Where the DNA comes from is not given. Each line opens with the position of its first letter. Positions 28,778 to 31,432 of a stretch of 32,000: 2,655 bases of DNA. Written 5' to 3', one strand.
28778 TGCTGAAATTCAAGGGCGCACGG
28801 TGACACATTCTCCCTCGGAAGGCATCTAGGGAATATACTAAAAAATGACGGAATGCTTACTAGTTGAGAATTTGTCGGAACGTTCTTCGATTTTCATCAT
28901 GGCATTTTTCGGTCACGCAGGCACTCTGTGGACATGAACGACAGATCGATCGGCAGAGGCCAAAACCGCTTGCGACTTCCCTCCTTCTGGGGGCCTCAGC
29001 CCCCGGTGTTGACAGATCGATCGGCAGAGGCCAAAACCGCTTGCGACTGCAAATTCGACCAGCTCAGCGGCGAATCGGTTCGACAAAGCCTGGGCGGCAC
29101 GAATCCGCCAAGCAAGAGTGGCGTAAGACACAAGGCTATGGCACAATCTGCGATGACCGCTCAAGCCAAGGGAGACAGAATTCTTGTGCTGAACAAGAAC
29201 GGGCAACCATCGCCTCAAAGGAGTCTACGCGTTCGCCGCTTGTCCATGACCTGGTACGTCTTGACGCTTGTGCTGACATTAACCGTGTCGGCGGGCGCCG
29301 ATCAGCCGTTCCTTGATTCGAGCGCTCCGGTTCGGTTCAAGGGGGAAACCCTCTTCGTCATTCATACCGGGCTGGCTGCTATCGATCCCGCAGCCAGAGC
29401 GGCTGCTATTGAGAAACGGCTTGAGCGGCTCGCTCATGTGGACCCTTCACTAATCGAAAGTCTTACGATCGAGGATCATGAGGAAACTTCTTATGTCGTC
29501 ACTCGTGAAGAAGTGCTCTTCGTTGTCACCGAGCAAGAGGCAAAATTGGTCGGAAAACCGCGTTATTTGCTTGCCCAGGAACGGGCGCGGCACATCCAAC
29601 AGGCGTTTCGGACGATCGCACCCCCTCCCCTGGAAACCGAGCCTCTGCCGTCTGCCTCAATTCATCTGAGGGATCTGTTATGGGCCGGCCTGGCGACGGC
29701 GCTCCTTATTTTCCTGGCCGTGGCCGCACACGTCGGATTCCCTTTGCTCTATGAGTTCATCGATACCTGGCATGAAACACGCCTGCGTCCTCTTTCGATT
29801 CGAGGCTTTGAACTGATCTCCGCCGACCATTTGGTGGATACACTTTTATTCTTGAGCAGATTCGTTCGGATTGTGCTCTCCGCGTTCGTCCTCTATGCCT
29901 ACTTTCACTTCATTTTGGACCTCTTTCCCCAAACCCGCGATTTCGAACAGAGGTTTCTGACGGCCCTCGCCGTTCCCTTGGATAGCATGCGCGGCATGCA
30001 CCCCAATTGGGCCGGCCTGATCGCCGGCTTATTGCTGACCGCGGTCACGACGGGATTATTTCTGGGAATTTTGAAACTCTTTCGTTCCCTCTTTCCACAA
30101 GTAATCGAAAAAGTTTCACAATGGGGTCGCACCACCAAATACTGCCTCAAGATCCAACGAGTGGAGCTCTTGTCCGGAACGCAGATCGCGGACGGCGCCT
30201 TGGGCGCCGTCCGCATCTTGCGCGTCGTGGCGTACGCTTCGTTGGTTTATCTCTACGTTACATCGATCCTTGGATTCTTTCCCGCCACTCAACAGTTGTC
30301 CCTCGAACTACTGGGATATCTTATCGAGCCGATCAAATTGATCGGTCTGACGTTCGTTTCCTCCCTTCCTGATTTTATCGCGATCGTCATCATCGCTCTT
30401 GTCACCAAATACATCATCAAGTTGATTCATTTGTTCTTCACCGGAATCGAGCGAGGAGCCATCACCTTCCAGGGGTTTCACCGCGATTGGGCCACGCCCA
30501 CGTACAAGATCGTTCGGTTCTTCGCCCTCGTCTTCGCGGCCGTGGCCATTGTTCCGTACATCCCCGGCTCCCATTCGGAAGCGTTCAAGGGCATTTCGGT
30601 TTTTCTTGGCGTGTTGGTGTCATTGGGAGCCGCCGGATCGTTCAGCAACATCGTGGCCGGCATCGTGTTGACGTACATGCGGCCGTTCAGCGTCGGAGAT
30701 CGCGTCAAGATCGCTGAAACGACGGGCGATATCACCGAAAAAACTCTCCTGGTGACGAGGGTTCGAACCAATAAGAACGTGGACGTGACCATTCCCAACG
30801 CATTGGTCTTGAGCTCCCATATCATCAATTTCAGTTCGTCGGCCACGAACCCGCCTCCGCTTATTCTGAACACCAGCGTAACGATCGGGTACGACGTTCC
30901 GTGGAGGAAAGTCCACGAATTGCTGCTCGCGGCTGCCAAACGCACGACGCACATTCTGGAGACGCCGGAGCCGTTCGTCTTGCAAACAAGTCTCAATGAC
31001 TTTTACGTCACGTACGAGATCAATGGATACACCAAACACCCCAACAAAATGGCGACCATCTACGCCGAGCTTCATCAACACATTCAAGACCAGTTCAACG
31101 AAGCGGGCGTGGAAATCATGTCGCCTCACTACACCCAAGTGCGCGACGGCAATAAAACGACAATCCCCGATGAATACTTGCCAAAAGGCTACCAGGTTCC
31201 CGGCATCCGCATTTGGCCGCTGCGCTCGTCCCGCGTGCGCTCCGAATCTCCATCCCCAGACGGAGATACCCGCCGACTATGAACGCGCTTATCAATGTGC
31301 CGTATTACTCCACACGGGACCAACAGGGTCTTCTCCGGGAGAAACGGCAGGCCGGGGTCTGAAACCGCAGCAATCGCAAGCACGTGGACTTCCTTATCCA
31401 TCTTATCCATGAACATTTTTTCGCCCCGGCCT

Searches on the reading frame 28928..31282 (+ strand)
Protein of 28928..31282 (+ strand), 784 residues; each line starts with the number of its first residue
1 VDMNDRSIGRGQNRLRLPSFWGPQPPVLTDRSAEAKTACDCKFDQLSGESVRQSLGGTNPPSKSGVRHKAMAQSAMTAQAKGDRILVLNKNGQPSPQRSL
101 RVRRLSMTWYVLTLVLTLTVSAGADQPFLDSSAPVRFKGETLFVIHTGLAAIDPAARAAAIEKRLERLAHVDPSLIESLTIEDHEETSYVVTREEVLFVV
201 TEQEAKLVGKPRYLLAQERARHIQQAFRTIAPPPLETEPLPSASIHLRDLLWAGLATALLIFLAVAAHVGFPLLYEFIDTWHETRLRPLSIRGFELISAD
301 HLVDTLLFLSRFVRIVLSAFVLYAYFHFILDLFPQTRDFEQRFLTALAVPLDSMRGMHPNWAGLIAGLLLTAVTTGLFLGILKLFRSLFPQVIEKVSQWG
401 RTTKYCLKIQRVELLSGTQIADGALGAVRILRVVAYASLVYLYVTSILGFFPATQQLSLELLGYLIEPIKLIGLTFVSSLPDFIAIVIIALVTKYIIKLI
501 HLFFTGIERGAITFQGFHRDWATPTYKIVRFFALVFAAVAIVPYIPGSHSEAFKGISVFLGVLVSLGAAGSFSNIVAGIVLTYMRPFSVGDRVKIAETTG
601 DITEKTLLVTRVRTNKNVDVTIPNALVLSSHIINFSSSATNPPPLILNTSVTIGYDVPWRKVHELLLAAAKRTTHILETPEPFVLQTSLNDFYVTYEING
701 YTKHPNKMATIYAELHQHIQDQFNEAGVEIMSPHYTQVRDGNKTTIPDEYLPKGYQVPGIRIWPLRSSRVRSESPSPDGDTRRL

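Call 9: search_protein_families(library=ncbifam, proteins=[window:28928-31282:+], max_evalue=0.00001)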
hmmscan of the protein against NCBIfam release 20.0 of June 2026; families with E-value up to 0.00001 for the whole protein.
window:28928-31282:+ (784 aa): 5 families
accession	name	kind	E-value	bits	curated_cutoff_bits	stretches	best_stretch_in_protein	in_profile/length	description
NF008438.0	PRK11281.1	equivalog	1.7e-18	65.8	991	1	566-730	918-1079/1113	mechanosensitive channel MscK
NF008180.0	PRK10929.1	equivalog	5.1e-17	61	809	1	559-739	908-1084/1109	miniconductance mechanosensitive channel MscM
NF007662.0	PRK10334.1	subfamily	1.6e-15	57.1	321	1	527-734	71-272/286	small-conductance mechanosensitive channel MscS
NF047602.1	MscsSHelicob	equivalog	6.3e-14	52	400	1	556-730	79-249/260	small-conductance mechanosensitive channel MscS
NF047601.1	MscSThanab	equivalog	3.7e-09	36.5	500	1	471-736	12-273/280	small-conductance mechanosensitive channel MscS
